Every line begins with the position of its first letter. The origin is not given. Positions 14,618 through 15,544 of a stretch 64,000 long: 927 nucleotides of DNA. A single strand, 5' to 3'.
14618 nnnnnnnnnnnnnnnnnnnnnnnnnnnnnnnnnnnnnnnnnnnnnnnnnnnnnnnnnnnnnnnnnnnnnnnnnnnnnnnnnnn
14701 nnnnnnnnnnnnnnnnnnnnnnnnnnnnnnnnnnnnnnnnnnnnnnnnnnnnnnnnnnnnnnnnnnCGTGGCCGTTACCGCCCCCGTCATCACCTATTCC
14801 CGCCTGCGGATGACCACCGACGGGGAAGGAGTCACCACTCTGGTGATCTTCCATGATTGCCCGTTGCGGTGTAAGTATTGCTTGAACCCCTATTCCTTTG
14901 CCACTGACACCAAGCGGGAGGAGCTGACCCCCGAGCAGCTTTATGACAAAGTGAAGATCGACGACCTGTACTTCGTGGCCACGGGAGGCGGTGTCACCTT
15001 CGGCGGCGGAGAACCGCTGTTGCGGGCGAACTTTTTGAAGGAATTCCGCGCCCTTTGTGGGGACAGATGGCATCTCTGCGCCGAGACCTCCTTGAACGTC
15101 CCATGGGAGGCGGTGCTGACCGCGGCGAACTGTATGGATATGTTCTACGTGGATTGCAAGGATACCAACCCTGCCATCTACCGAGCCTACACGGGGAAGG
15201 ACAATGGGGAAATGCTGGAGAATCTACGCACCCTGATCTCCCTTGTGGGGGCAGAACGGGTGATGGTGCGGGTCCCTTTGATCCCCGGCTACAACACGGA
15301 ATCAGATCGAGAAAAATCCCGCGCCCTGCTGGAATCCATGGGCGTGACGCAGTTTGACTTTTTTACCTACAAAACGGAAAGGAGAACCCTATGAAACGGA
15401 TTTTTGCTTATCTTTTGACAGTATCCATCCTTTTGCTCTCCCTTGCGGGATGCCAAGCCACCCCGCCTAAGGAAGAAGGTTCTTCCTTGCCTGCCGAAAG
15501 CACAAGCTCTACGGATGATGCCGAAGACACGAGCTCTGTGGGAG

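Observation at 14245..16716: Orphan PflA/NrdG-type radical SAM enzyme coupled to a Cys4 membrane protein and a lipoprotein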

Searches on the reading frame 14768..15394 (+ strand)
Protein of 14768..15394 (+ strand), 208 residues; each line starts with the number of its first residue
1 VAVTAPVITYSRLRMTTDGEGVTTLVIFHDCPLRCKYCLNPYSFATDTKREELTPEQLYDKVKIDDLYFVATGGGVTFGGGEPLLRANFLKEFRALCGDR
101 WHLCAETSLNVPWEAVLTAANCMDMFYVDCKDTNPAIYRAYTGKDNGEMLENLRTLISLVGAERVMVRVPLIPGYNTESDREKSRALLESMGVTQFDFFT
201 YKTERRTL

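Call 3: search_protein_families(library=pfam, proteins=[window:14768-15394:+], max_evalue=0.1)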
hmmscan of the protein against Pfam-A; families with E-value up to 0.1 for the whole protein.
window:14768-15394:+ (208 aa): 2 families
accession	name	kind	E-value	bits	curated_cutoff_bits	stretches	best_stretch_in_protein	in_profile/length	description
PF04055.27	Radical_SAM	-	1.7e-17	64.5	29.5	1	26-178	2-157/166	Radical SAM superfamily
PF13353.11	Fer4_12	-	1.2e-09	39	22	1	18-93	2-77/137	4Fe-4S single cluster domain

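Call 4: search_protein_families(library=ncbifam, proteins=[window:14768-15394:+], max_evalue=0.1)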
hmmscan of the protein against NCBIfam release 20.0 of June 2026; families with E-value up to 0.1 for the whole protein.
window:14768-15394:+ (208 aa): 41 families (the best 25 are shown)
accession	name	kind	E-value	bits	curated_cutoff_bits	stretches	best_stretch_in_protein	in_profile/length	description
TIGR02494.1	PFLE_PFLC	subfamily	1.4e-38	132.8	174.35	2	45-183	96-233/293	glycyl-radical enzyme activating protein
NF048010.1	SfplDhtActHpsHDes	equivalog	5.2e-31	107.6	430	2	52-191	111-252/298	(2S)-3-sulfopropanediol dehydratase activating enzyme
NF043069.1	T4HPD_activ_SAM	equivalog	8.3e-30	104.2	425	2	50-201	101-253/299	trans-4-hydroxy-L-proline dehydratase activase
NF048008.1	SfplDhtActHpfHKleb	equivalog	1.2e-28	100.3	500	2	54-182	108-235/308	(2S)-3-sulfopropanediol dehydratase activating enzyme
NF033719.1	ind_deCO2_activ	equivalog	3.3e-28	98.8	425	2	51-182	109-238/302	indoleacetate decarboxylase activase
TIGR02493.1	PFLA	equivalog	1.2e-27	96.8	231.75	1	16-199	10-195/235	pyruvate formate-lyase-activating protein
NF033717.2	HPDL_rSAM_activ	equivalog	1.3e-27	96.9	420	2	51-192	110-252/311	4-hydroxyphenylacetate decarboxylase activase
TIGR04395.1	cutC_activ_rSAM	equivalog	1.1e-26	93.8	360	2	53-180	110-236/309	choline TMA-lyase-activating enzyme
NF007483.0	PRK10076.1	equivalog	2.5e-22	79.4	326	2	52-199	97-244/292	[formate-C-acetyltransferase]-activating enzyme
TIGR04003.1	rSAM_BssD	equivalog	1.3e-19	70.5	496.45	2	56-179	111-234/314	[benzylsuccinate synthase]-activating enzyme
NF008356.0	PRK11145.1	equivalog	3.2e-18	65.9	375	1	16-182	15-181/246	pyruvate formate lyase 1-activating protein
TIGR04041.1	activase_YjjW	hypoth_equivalog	2.2e-14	53.6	250.2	2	47-175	87-210/276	YjjW family glycine radical enzyme activase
TIGR02495.1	NrdG2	equivalog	7.7e-11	41.7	131.15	1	17-193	11-185/193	anaerobic ribonucleoside-triphosphate reductase activating protein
TIGR03963.1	rSAM_QueE_Clost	equivalog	8.6e-10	38.7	260.1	1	22-116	20-109/219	putative 7-carboxy-7-deazaguanine synthase QueE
TIGR04349.1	rSAM_QueE_gams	hypoth_equivalog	2.7e-08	33.8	300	1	22-114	19-103/210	7-carboxy-7-deazaguanine synthase QueE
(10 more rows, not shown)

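Call 7: find_homologous_proteins(query=window:14768-15391:+, max_evalue=0.00001)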
Query window:14768-15391:+ (208 aa): 8000 proteins with E <= 0.00001 among 8000 candidates; the best 120 are listed.
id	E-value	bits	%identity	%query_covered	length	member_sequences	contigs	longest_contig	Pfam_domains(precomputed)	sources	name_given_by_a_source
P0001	1.3e-134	464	98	100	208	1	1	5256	PF04055.28,PF13353.12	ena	-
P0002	3.3e-133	460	97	100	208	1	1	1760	PF04055.28,PF13353.12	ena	-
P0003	4.5e-133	459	96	100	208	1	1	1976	PF04055.28,PF13353.12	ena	-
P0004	5.3e-133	459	97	100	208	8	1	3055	PF04055.28,PF13353.12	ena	-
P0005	4.8e-131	452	95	100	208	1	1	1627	PF04055.28,PF13353.12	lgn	-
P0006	8.6e-131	452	95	100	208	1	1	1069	PF04055.28,PF13353.12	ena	-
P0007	1.6e-130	451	95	100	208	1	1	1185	PF04055.28,PF13353.12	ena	-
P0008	3.0e-130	450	95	100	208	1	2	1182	PF04055.28,PF13353.12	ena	-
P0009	5.1e-130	449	94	100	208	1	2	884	PF04055.28,PF13353.12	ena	-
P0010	9.5e-130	448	94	100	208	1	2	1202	PF04055.28,PF13353.12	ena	-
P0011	1.8e-129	447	94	100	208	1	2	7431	PF04055.28,PF13353.12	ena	-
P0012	3.5e-129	446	94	100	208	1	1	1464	PF04055.28,PF13353.12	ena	-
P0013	7.3e-129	445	93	100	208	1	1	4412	PF04055.28,PF13353.12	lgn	-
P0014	1.0e-128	445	94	100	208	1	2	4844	PF04055.28,PF13353.12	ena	-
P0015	1.8e-128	444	93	100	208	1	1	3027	PF04055.28,PF13353.12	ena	-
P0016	5.2e-128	443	93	100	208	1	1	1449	PF04055.28,PF13353.12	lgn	-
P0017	7.1e-128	442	93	100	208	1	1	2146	PF04055.28,PF13353.12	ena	-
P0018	3.0e-127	440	92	100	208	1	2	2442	PF04055.28,PF13353.12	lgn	-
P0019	4.3e-127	440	93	100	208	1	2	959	PF04055.28,PF13353.12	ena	-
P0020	1.5e-126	438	92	100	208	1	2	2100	PF04055.28,PF13353.12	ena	-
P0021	1.5e-126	438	92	100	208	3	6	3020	PF04055.28,PF13353.12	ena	-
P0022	2.2e-126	437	92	100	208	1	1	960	PF04055.28,PF13353.12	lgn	-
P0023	3.0e-126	437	92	100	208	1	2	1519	PF04055.28,PF13353.12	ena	-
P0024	4.2e-126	436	92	100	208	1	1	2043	PF04055.28,PF13353.12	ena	-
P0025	5.3e-126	436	92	100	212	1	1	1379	PF04055.28,PF13353.12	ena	-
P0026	8.1e-126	435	91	100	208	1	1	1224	PF04055.28,PF13353.12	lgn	-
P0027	1.1e-125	435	91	100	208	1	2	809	PF04055.28,PF13353.12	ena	-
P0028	1.5e-125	434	91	100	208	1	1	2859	PF04055.28,PF13353.12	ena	-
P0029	1.8e-125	434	91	100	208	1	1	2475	PF04055.28,PF13353.12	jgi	jgi:pyruvate formate lyase activating enzyme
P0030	2.1e-125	434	91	100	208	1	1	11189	PF04055.28,PF13353.12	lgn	-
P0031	2.1e-125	434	91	100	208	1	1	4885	PF04055.28,PF13353.12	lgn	-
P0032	2.3e-125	434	91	100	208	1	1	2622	PF04055.28,PF13353.12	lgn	-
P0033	2.8e-125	434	91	100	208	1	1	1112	PF04055.28,PF13353.12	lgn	-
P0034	3.9e-125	433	91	100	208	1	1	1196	PF04055.28,PF13353.12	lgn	-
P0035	4.0e-125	433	91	100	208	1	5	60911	PF04055.28,PF13353.12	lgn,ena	-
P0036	4.1e-125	433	91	100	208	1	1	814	PF04055.28,PF13353.12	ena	-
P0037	5.7e-125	433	91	100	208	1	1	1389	PF04055.28,PF13353.12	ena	-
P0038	5.9e-125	433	91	100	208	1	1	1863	PF04055.28,PF13353.12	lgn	-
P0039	7.8e-125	432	91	100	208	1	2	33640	PF04055.28,PF13353.12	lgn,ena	-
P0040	8.4e-125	432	91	100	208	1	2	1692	PF04055.28,PF13353.12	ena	-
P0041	1.1e-124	432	91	100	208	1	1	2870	PF04055.28,PF13353.12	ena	-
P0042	1.2e-124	432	91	100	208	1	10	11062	PF04055.28,PF13353.12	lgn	-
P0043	1.5e-124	431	90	100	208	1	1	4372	PF04055.28,PF13353.12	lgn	-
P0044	1.5e-124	431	91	100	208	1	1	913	PF04055.28,PF13353.12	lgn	-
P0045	1.6e-124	431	90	100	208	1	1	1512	PF04055.28,PF13353.12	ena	-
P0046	2.0e-124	431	90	100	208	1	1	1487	PF04055.28,PF13353.12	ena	-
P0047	2.1e-124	431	91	100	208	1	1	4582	PF04055.28,PF13353.12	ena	-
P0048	2.3e-124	431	91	100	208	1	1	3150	PF04055.28,PF13353.12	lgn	-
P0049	2.4e-124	431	91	100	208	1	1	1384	PF04055.28,PF13353.12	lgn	-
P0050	2.8e-124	430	90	100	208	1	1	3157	PF04055.28,PF13353.12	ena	-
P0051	2.9e-124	430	91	100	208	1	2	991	PF04055.28,PF13353.12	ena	-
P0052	3.1e-124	430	90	100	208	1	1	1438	PF04055.28,PF13353.12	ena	-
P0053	4.1e-124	430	90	100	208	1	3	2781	PF04055.28,PF13353.12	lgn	-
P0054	5.3e-124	429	90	100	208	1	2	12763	PF04055.28,PF13353.12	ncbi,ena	-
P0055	5.3e-124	429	90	100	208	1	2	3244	PF04055.28,PF13353.12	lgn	-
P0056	5.5e-124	429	90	100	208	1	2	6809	PF04055.28,PF13353.12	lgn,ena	-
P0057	5.7e-124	429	90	100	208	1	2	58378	PF04055.28,PF13353.12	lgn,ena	-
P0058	6.1e-124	429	90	100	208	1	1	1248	PF04055.28,PF13353.12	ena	-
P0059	6.2e-124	429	90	100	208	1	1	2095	PF04055.28,PF13353.12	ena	-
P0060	6.3e-124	429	90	100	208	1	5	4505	PF04055.28,PF13353.12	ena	-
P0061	6.3e-124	429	90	100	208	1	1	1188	PF04055.28,PF13353.12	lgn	-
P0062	7.3e-124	429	90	100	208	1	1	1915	PF04055.28,PF13353.12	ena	-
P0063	8.5e-124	429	90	100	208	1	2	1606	PF04055.28,PF13353.12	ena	-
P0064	1.9e-123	428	90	100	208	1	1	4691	PF04055.28,PF13353.12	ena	-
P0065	2.0e-123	428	90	100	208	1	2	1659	PF04055.28,PF13353.12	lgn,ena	-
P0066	2.0e-123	428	90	100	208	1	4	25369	PF04055.28,PF13353.12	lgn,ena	-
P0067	2.0e-123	428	90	100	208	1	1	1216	PF04055.28,PF13353.12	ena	-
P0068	2.1e-123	428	90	100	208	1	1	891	PF04055.28,PF13353.12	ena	-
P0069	2.6e-123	427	90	100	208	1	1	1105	PF04055.28,PF13353.12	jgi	jgi:pyruvate formate lyase activating enzyme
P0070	2.9e-123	427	90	100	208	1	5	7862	PF04055.28,PF13353.12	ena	-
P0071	3.1e-123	427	90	100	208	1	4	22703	PF04055.28,PF13353.12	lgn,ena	-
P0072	4.0e-123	427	90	100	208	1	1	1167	PF04055.28,PF13353.12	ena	-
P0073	5.3e-123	426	89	100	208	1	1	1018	PF04055.28,PF13353.12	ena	-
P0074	5.5e-123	426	90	100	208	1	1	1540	PF04055.28,PF13353.12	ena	-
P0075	7.0e-123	426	89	100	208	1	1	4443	PF04055.28,PF13353.12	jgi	jgi:pyruvate formate lyase activating enzyme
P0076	7.7e-123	426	89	100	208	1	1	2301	PF04055.28,PF13353.12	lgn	-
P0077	1.0e-122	425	89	100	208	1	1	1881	PF04055.28,PF13353.12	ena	-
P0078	1.5e-122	425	89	100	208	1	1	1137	PF04055.28,PF13353.12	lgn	-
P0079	1.6e-122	425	89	100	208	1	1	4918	PF04055.28,PF13353.12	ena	-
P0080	1.9e-122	424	89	100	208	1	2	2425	PF04055.28,PF13353.12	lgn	-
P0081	2.0e-122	424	89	100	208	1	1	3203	PF04055.28,PF13353.12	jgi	jgi:pyruvate formate lyase activating enzyme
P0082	3.4e-122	424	89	100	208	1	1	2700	PF04055.28,PF13353.12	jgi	jgi:pyruvate formate lyase activating enzyme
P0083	3.6e-122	423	89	100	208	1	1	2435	PF04055.28,PF13353.12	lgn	-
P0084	6.6e-122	423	92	97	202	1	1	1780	PF04055.28,PF13353.12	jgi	jgi:pyruvate formate lyase activating enzyme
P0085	1.5e-121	422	88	100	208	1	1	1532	PF04055.28,PF13353.12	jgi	jgi:pyruvate formate lyase activating enzyme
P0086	1.9e-121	421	89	100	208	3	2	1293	PF04055.28,PF13353.12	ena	-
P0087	2.4e-121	421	89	100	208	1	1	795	PF04055.28,PF13353.12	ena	-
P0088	2.3e-119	414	89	97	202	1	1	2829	PF04055.28,PF13353.12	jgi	jgi:pyruvate formate lyase activating enzyme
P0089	3.9e-119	414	90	97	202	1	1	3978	PF04055.28,PF13353.12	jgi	jgi:pyruvate formate lyase activating enzyme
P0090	8.3e-115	399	90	93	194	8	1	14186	PF04055.28,PF13353.12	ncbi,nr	ncbi:MAG: radical SAM protein [Clostridia bacterium]|nr:radical SAM protein [Clostridia bacterium]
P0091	2.7e-103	362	78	96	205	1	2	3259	PF04055.28,PF13353.12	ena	-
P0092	2.7e-103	362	78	96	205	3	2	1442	PF04055.28,PF13353.12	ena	-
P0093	5.8e-101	354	71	97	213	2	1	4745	PF04055.28,PF13353.12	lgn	-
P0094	9.0e-101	354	76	96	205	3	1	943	PF04055.28,PF13353.12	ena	-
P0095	1.1e-100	353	71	98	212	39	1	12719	PF04055.28,PF13353.12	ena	-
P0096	1.1e-100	353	76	97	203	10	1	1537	PF04055.28,PF13353.12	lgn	-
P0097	2.6e-100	352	77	96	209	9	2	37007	PF04055.28,PF13353.12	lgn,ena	-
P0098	3.5e-100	352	73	98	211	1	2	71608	PF04055.28,PF13353.12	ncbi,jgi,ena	-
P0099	3.9e-100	352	76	97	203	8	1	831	PF04055.28,PF13353.12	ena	-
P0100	7.2e-100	351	76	97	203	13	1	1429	PF04055.28,PF13353.12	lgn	-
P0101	8.2e-100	350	75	97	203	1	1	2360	PF04055.28,PF13353.12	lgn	-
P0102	8.4e-100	350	71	98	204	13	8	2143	PF04055.28,PF13353.12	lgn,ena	-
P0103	9.3e-100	350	73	98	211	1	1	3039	PF04055.28,PF13353.12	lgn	-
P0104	1.3e-99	350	68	98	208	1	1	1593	PF04055.28,PF13353.12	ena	-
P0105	1.5e-99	350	68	98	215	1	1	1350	PF04055.28,PF13353.12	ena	-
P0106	2.7e-99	349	70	97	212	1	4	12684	PF04055.28,PF13353.12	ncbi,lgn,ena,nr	ncbi:MAG: radical SAM protein [Clostridia bacterium]|nr:radical SAM protein [Clostridia bacterium]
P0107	3.0e-99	349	75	97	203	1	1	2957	PF04055.28,PF13353.12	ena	-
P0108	3.2e-99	349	71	98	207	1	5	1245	PF04055.28,PF13353.12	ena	-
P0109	3.3e-99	348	74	97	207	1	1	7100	PF04055.28,PF13353.12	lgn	-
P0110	3.5e-99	348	71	99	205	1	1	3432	PF04055.28,PF13353.12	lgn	-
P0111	4.2e-99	348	72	97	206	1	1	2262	PF04055.28,PF13353.12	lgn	-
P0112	5.0e-99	348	69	98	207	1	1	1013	PF04055.28,PF13353.12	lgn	-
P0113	5.7e-99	348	73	97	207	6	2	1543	PF04055.28,PF13353.12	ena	-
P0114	5.9e-99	348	70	98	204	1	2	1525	PF04055.28,PF13353.12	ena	-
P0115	6.4e-99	348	71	98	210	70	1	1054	PF04055.28,PF13353.12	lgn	-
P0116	6.5e-99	348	67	98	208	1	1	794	PF04055.28,PF13353.12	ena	-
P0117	7.0e-99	347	68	98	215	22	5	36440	PF04055.28,PF13353.12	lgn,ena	-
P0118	8.5e-99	347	71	98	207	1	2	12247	PF04055.28,PF13353.12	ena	-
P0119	9.5e-99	347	70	98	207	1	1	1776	PF04055.28,PF13353.12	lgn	-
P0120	1.1e-98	347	75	97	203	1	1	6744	PF04055.28,PF13353.12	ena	-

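Call 9: find_related_loci(query=A1, collection=genome_contigs, flank=6000)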
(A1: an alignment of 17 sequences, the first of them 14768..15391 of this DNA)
Query A1 (208 aa) in genome_contigs; peptide patterns used: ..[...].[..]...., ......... (x = any residue, [..] = any of these).
600 stretches matched a pattern (row limit reached: there are more); 557 encode a relative of the query (tblastn E <= 1e-3); the best 80 are kept; 80 distinct loci.
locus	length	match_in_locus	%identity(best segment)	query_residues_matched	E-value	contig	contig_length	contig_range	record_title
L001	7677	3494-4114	98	1-207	9e-138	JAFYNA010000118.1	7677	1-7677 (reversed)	MAG: Clostridia bacterium isolate RGIG7239 Water_buffalos_Cecum-2__c891003, whole genome shotgun sequence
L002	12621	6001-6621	89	1-207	4e-118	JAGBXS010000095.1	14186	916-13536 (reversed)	MAG: Clostridia bacterium isolate RGIG9542 Yak_Colon-2__c687168, whole genome shotgun sequence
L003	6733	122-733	74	2-205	6e-96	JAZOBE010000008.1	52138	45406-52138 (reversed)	MAG: Eubacteriales bacterium isolate T1900044759_TS20190225.MAGScoT_cleanbin_000006 SGB_2338_k141_1895971, whole genome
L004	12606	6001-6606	67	4-205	5e-92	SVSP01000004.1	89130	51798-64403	MAG: Oscillospiraceae bacterium isolate SIG672 NODE_6297_length_89130_cov_1.959114, whole genome shotgun sequence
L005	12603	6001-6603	69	3-203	8e-92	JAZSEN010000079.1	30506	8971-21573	MAG: Faecousia sp. isolate T1900044589_TS20190055.MAGScoT_cleanbin_000021 SGB_621_k141_142090, whole genome shotgun sequ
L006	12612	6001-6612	70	1-204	3e-91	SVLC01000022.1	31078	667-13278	MAG: Oscillospiraceae bacterium isolate SIG477 NODE_7246_length_31078_cov_2.404737, whole genome shotgun sequence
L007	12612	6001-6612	70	3-206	7e-90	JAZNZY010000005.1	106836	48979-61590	MAG: Eubacteriales bacterium isolate T1900044765_TS20190231.MAGScoT_cleanbin_000005 SGB_2407_k141_1139504, whole genome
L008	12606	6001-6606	68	3-204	2e-89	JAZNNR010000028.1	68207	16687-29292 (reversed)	MAG: Eubacteriales bacterium isolate T1900044654_TS20190120.MAGScoT_cleanbin_000009 SGB_1465_k141_1221255, whole genome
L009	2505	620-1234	65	1-205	1e-91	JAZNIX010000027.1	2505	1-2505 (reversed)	MAG: Faecousia sp. isolate T1900044682_TS20190148.MAGScoT_cleanbin_000024 SGB_1699_k141_732744, whole genome shotgun seq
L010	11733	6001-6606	75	1-202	6e-89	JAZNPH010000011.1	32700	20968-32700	MAG: Eubacteriales bacterium isolate T1900044835_TS20190301.MAGScoT_cleanbin_000005 SGB_2917_k141_1948368, whole genome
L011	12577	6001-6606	69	5-206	6e-89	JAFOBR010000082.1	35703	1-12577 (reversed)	MAG: Clostridia bacterium isolate RGIG321 Dairy_cattle_Colon-2__c989359, whole genome shotgun sequence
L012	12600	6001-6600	66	5-204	3e-89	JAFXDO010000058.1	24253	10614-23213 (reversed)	MAG: Clostridia bacterium isolate RGIG6318 Sheep_Rectum-3__c970155, whole genome shotgun sequence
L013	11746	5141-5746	68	3-204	1e-88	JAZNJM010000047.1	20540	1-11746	MAG: Eubacteriales bacterium isolate T1900044680_TS20190146.MAGScoT_cleanbin_000010 SGB_1678_k141_2386610, whole genome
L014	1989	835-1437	68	3-203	7e-92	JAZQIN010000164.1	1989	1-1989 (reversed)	MAG: Faecousia sp. isolate T1900044623_TS20190089.MAGScoT_cleanbin_000054 SGB_918_k141_1802270, whole genome shotgun seq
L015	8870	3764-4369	68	5-206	2e-87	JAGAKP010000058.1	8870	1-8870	MAG: Clostridia bacterium isolate RGIG8528 Water_deer_Cecum-2__c444431, whole genome shotgun sequence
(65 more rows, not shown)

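Call 28: search_solved_structures(query=A1, max_evalue=0.001, show_alignments=2)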
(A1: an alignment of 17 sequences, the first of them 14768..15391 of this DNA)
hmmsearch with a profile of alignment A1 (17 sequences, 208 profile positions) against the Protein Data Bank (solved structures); distinct sequences matched with E-value up to 0.001: 6.
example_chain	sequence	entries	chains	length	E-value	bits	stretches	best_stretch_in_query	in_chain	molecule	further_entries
3c8f_A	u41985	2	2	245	9.7e-20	74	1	19-204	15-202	Pyruvate formate-lyase 1-activating enzyme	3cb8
8fo0_A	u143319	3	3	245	2.3e-19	72.8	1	19-204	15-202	Pyruvate formate-lyase 1-activating enzyme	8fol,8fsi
3can_A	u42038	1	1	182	1.7e-13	53.6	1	74-191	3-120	Pyruvate-formate lyase-activating enzyme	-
9dfu_A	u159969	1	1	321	5.7e-06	29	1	76-191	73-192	Radical SAM core domain-containing protein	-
9dfn_A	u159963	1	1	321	5.8e-06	29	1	77-191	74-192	Radical SAM core domain-containing protein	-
6y1x_A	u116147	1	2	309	0.0002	24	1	29-200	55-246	Radical SAM domain protein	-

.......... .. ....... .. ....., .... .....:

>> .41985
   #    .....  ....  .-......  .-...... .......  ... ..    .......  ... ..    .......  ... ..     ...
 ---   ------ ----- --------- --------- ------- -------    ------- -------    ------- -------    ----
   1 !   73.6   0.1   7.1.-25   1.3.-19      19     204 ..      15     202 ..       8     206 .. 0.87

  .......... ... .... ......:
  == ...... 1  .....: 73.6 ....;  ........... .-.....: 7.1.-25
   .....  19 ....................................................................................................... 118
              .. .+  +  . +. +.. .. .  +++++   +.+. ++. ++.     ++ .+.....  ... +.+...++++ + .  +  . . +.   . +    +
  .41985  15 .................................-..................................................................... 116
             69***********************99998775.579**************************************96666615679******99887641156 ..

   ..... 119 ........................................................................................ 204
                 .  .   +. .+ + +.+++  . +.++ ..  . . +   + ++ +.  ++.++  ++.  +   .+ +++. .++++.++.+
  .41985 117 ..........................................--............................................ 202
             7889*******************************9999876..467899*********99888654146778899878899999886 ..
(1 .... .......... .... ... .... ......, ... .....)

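Call 49: search_protein_families(library=padloc, proteins=[window:14768-15394:+], max_evalue=0.01)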
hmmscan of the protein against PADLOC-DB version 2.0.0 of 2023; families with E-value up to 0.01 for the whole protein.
window:14768-15394:+ (208 aa): 3 families
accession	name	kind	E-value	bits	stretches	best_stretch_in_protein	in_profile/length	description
PDLC02904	pVip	-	8.7e-06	23.4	1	27-91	9-67/262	Viperins associated with kinases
PDLC02903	pVip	-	5e-05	20.9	1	26-90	5-59/257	Viperins not associated with kinases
PDLC02905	pVip-kinase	-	0.0051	14.1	1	27-86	188-246/474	Viperin-kinase fusion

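Call 50: search_protein_families(library=phrogs, proteins=[window:14768-15394:+], max_evalue=0.01)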
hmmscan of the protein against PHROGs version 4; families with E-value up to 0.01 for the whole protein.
window:14768-15394:+ (208 aa): 3 families
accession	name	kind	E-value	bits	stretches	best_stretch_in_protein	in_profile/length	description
phrog_2076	-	moron, auxiliary metabolic gene and host takeover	1.4e-08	35.6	1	18-134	29-144/247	QueE-like radical SAM domain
phrog_626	-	DNA, RNA and nucleotide metabolism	1.6e-07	32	1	16-89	11-82/164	anaerobic ribonucleotide reductase small subunit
phrog_1802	-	other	0.0002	21.4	1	14-100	37-120/556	radical SAM domain-containing protein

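Call 55: predict_structure(alignment_id=A1)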
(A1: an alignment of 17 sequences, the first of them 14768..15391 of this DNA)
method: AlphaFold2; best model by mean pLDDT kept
length: 208 residues; sequences in the alignment: 17
mean_pLDDT: 80.7   pTM: 0.81
mean pLDDT of the five models: 80.7, 71.6, 70.3, 66.1, 65.0
residues with pLDDT >= 90: 78; 70-90: 79; 50-70: 36; < 50: 15
segments of 3 or more residues with pLDDT < 50: 14-19, 35-37, 204-208
pLDDT, mean of each block of 10 residues (from residue 1): 79 51 76 52 65 92 72 77 90 91 89 94 92 83 82 96 93 85 93 89 47
secondary structure, 60 per line:
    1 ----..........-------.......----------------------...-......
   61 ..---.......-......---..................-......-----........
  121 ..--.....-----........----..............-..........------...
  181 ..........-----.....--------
elements in order: E5-14 E22-28 E51-53 H55-62 H66-72 E74-79 H83-100 E102-107 H113-122 E125-129 H135-142 H147-160 E165-171 H178-190 E196-200
